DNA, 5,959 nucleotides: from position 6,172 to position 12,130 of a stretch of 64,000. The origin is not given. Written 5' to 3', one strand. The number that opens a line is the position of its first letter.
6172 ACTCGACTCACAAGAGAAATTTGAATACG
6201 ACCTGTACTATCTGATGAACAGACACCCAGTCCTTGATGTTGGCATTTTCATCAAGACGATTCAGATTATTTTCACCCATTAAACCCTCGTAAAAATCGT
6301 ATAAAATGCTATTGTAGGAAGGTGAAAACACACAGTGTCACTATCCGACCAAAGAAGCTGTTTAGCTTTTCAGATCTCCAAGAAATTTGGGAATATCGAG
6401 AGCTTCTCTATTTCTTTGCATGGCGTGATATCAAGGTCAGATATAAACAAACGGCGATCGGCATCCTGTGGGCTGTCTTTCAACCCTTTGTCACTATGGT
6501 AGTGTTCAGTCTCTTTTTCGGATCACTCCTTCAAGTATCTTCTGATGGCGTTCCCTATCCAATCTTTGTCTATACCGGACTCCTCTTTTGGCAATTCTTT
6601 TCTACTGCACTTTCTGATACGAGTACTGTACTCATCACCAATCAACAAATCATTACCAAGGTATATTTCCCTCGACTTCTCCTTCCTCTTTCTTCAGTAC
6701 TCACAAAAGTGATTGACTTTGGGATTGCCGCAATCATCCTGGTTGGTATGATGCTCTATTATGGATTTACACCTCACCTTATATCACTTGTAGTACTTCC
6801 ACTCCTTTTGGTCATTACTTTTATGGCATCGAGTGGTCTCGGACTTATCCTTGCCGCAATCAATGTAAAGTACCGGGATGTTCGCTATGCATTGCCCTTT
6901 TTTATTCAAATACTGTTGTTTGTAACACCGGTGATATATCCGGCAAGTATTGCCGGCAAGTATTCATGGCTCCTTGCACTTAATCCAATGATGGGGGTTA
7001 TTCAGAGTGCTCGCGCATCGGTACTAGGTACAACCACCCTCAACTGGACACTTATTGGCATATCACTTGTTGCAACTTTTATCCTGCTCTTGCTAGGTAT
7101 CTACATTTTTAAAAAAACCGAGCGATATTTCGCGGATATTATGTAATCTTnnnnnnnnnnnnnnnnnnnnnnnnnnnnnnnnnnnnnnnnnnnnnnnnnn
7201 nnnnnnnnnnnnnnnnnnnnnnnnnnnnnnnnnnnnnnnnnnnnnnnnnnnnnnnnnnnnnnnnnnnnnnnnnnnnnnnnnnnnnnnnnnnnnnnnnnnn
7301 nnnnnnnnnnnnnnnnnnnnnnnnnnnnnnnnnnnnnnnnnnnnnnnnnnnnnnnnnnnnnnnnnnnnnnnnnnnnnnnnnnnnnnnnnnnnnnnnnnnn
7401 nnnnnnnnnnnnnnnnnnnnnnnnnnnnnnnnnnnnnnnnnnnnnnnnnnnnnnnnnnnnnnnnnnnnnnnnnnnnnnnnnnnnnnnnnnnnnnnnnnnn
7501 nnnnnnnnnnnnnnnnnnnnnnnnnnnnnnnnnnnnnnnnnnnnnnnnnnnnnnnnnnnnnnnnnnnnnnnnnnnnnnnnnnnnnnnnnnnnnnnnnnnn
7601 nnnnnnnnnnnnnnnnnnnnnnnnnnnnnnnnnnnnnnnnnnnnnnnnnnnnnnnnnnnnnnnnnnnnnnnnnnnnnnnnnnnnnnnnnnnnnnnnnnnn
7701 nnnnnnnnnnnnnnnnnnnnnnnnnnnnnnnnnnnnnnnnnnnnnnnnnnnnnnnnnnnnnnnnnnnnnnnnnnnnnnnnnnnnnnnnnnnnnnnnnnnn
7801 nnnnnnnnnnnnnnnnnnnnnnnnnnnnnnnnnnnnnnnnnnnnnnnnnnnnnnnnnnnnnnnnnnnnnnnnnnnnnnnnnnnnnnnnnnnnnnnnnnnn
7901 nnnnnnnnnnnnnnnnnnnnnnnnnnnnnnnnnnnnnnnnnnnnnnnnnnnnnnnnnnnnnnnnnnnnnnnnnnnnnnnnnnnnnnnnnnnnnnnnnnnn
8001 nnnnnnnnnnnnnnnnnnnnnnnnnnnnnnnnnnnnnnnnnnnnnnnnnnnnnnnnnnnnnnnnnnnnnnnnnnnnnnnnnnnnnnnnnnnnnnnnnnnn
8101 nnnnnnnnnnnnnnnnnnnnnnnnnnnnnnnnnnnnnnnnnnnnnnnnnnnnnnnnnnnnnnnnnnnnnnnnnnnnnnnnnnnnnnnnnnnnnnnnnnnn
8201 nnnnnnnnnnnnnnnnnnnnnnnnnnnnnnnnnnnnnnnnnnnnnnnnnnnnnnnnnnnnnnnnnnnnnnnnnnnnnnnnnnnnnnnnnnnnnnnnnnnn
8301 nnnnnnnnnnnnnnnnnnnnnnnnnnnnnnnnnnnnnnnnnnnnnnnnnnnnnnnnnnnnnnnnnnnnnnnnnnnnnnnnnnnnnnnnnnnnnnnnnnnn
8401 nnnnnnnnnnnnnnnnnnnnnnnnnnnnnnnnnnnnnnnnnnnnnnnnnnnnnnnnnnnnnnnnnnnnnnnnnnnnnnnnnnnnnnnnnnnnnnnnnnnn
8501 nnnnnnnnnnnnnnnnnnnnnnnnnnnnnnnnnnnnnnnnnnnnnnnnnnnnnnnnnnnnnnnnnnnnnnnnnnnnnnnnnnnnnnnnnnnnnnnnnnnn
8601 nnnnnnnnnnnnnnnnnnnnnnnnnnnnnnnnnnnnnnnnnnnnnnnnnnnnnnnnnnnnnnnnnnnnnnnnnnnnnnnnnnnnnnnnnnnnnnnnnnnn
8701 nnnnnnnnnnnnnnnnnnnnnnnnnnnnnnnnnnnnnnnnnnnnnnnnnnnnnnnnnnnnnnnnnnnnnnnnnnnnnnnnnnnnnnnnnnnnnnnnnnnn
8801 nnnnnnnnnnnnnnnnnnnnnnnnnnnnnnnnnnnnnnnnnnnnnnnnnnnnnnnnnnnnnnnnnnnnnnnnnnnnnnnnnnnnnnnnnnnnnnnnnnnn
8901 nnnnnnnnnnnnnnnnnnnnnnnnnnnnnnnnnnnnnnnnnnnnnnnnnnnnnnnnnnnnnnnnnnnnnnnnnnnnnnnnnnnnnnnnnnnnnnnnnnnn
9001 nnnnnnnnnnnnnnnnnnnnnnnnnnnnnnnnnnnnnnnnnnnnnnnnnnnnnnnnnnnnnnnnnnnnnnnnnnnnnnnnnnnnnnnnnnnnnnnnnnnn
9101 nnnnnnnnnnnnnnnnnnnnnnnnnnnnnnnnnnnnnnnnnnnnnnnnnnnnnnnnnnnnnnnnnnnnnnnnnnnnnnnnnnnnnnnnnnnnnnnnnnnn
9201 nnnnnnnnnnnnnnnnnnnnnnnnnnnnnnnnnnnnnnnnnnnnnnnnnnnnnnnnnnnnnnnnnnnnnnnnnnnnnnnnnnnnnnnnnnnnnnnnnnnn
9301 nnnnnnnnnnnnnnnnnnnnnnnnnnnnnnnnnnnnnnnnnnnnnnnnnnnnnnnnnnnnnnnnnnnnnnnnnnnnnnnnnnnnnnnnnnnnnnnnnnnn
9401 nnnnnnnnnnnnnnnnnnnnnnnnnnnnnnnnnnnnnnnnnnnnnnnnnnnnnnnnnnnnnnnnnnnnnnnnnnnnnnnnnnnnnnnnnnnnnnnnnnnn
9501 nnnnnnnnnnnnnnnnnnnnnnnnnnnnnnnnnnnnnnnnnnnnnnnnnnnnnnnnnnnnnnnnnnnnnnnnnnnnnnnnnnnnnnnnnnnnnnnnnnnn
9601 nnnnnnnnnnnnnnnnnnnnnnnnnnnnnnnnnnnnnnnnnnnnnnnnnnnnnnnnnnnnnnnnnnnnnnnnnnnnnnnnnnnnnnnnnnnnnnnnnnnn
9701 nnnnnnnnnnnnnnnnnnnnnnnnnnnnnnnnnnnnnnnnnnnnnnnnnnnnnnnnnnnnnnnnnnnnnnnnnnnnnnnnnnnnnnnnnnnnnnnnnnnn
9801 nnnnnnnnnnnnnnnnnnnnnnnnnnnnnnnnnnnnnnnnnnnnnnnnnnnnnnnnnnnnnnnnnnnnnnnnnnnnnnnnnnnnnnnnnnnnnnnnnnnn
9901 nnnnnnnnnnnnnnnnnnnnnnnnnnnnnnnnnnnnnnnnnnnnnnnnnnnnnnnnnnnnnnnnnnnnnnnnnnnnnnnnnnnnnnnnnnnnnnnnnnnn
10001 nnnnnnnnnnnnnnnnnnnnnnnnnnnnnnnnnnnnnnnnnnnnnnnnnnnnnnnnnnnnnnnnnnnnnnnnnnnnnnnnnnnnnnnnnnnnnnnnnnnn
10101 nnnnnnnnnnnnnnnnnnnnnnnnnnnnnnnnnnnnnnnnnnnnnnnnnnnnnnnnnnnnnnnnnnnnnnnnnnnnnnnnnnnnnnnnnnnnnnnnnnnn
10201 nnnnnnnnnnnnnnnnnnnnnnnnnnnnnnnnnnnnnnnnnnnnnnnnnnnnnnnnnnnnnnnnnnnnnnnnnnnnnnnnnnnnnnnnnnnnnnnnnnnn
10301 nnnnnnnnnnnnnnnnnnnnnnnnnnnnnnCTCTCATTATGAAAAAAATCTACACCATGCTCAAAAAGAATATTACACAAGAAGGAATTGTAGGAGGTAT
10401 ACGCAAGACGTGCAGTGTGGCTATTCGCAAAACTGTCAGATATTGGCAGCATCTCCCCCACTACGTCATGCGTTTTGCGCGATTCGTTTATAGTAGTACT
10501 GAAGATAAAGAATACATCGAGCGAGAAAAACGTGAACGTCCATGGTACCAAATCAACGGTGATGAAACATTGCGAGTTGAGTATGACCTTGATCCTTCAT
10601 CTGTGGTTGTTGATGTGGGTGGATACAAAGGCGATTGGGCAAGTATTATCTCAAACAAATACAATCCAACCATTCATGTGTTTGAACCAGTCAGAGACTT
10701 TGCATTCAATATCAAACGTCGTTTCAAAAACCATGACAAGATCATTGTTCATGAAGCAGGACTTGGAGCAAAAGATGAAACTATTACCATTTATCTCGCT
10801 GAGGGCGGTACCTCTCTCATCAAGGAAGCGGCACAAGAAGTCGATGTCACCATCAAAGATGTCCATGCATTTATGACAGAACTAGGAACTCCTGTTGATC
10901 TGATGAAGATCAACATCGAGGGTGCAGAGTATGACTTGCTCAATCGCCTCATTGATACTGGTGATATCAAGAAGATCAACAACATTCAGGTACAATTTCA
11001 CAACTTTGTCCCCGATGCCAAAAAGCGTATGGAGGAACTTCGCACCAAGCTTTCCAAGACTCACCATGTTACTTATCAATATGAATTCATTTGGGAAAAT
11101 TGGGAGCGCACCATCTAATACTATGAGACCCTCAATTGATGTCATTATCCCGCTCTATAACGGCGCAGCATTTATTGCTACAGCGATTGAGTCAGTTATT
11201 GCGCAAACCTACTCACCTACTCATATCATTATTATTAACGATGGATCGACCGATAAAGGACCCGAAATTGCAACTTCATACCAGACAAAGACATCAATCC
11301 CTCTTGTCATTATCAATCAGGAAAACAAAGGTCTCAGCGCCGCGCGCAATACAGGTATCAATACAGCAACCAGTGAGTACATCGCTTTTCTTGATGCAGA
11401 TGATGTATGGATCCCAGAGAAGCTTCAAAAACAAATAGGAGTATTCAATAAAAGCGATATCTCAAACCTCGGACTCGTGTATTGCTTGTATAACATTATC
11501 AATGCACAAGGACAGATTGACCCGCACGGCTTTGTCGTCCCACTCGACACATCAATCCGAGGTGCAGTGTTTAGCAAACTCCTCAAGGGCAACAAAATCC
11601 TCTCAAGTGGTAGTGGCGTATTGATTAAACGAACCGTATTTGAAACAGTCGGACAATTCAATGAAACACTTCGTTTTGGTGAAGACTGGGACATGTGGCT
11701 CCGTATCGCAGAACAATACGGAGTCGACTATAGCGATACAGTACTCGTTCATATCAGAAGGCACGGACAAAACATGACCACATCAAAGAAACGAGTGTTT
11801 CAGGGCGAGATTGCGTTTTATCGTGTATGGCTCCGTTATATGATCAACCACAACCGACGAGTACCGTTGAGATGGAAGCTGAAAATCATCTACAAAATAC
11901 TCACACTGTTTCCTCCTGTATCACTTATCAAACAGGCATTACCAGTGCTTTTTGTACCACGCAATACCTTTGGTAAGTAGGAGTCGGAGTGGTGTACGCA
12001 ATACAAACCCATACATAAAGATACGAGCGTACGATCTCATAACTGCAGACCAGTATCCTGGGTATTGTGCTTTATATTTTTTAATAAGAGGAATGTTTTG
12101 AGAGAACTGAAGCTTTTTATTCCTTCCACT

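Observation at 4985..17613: Complete ABC-transporter-dependent glycan assembly locus next to a Ser/Thr-rich surface protein: candidate S-layer/surface-protein O-glycosylation system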

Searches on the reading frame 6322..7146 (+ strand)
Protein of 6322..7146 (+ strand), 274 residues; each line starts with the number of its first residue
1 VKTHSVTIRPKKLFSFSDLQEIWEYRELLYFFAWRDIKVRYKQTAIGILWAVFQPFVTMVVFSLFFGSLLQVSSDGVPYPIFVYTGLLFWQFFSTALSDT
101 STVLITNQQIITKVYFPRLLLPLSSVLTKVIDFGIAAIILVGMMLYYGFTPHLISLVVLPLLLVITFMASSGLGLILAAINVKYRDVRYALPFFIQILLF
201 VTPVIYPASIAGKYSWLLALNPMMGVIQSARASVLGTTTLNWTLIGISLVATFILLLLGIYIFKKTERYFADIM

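Call 3: search_protein_families(library=pfam, proteins=[window:6322-7146:+], max_evalue=0.01)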
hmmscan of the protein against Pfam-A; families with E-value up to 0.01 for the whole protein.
window:6322-7146:+ (274 aa): 1 family
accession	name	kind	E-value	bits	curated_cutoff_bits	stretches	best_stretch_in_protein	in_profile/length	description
PF01061.29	ABC2_membrane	-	3e-16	60.1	26.9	1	29-233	3-209/211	ABC-2 type transporter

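Call 9: search_protein_families(library=ncbifam, proteins=[window:6322-7146:+], max_evalue=0.001)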
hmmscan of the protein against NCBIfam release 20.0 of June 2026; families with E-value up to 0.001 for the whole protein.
window:6322-7146:+ (274 aa): 1 family
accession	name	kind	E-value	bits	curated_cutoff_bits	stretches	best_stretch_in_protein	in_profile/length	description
NF050109.1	galactan_ABC_perm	equivalog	1.9e-23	83.3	380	1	15-263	10-261/272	galactan export ABC transporter permease subunit Wzm/RfbD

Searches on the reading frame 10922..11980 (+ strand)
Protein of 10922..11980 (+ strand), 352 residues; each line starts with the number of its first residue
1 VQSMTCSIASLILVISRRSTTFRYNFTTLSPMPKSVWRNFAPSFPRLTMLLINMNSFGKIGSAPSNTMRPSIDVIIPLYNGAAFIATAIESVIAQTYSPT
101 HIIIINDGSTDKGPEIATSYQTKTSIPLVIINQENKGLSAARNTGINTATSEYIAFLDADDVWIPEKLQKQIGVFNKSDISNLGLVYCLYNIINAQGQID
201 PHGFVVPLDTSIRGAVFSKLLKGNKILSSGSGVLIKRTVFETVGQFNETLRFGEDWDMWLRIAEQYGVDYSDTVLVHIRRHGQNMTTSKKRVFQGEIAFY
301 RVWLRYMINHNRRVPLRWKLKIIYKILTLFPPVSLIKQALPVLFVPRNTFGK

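Call 3: search_protein_families(library=pfam, proteins=[window:10922-11980:+], max_evalue=0.01)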
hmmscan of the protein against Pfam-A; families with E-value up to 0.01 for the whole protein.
window:10922-11980:+ (352 aa): 4 families
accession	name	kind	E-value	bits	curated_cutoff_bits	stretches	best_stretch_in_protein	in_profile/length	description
PF00535.33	Glycos_transf_2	-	3e-34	118.8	23.3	1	74-180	2-108/168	Glycosyl transferase family 2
PF10111.15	Glyco_tranf_2_2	-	3.8e-24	86.1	27.3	1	74-286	2-223/276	Glycosyltransferase like family 2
PF13641.12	Glyco_tranf_2_3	-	2.9e-16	60.6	27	1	70-264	1-196/230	Glycosyltransferase like family 2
PF13632.12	Glyco_trans_2_3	-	2.4e-06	28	27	1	153-323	1-164/198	Glycosyl transferase family group 2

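Call 9: search_protein_families(library=ncbifam, proteins=[window:10922-11980:+], max_evalue=0.001)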
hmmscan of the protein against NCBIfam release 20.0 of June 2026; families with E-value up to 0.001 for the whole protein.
window:10922-11980:+ (352 aa): 26 families (the best 25 are shown)
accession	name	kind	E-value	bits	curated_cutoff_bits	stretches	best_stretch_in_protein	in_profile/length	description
NF047683.1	TeichurnBiosyTuaG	equivalog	9.5e-31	107.3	400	1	68-281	4-206/252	teichuronic acid biosynthesis protein TuaG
NF007482.0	PRK10073.1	equivalog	5.3e-29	101.3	423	1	69-178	5-113/334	glycosyltransferase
TIGR03965.1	mycofact_glyco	equivalog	2.9e-21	75.9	280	1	69-276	73-278/467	mycofactocin biosynthesis glycosyltransferase MftF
NF053739.1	GlytfEpsEBac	equivalog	3.2e-21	75.5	450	1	70-265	1-188/265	glycosyltransferase EpsE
NF041875.1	EPS_EpsD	equivalog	3e-19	69.6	370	1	72-172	1-101/325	exopolysaccharide biosynthesis glycosyltransferase EpsD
NF007453.0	PRK10018.1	equivalog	1.2e-18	67.7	382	1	68-303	4-232/280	colanic acid biosynthesis glycosyltransferase WcaA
TIGR04017.1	WcaA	equivalog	4.4e-18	65.9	495.75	1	67-303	2-231/279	colanic acid biosynthesis glycosyltransferase WcaA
TIGR03937.1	PgaC_IcaA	equivalog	2.1e-17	63.2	422.3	1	64-188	39-161/407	poly-beta-1,6-N-acetyl-D-glucosamine synthase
NF041394.1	GtaseAglG_Halo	equivalog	2.7e-16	59.7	440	1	85-249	18-177/304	glucosyl-dolichyl phosphate glucuronosyltransferase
TIGR04283.1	glyco_like_mftF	equivalog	1.7e-15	57.3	182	1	73-283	2-191/221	TIGR04283 family arsenosugar biosynthesis glycosyltransferase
NF038302.1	EPS_HpsE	equivalog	4.2e-14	52.2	300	1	73-163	4-99/307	hormogonium polysaccharide biosynthesis glycosyltransferase HpsE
NF050050.1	ProtGlycPglI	equivalog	2.9e-13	49.9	500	1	70-172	2-105/306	GalNAc(5)-diNAcBac-PP-undecaprenol beta-1,3-glucosyltransferase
TIGR03111.1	glyc2_xrt_Gpos1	hypoth_equivalog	4.9e-12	45.4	363.95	1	65-178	44-159/439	TIGR03111 family XrtG-associated glycosyltransferase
NF038299.1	EPS_HpsN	equivalog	2.9e-10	39.6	425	1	70-192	1-125/317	hormogonium polysaccharide biosynthesis glycosyltransferase HpsN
TIGR03469.1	HpnB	hypoth_equivalog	1.2e-09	37.7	379.25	1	63-178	37-163/386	hopene-associated glycosyltransferase HpnB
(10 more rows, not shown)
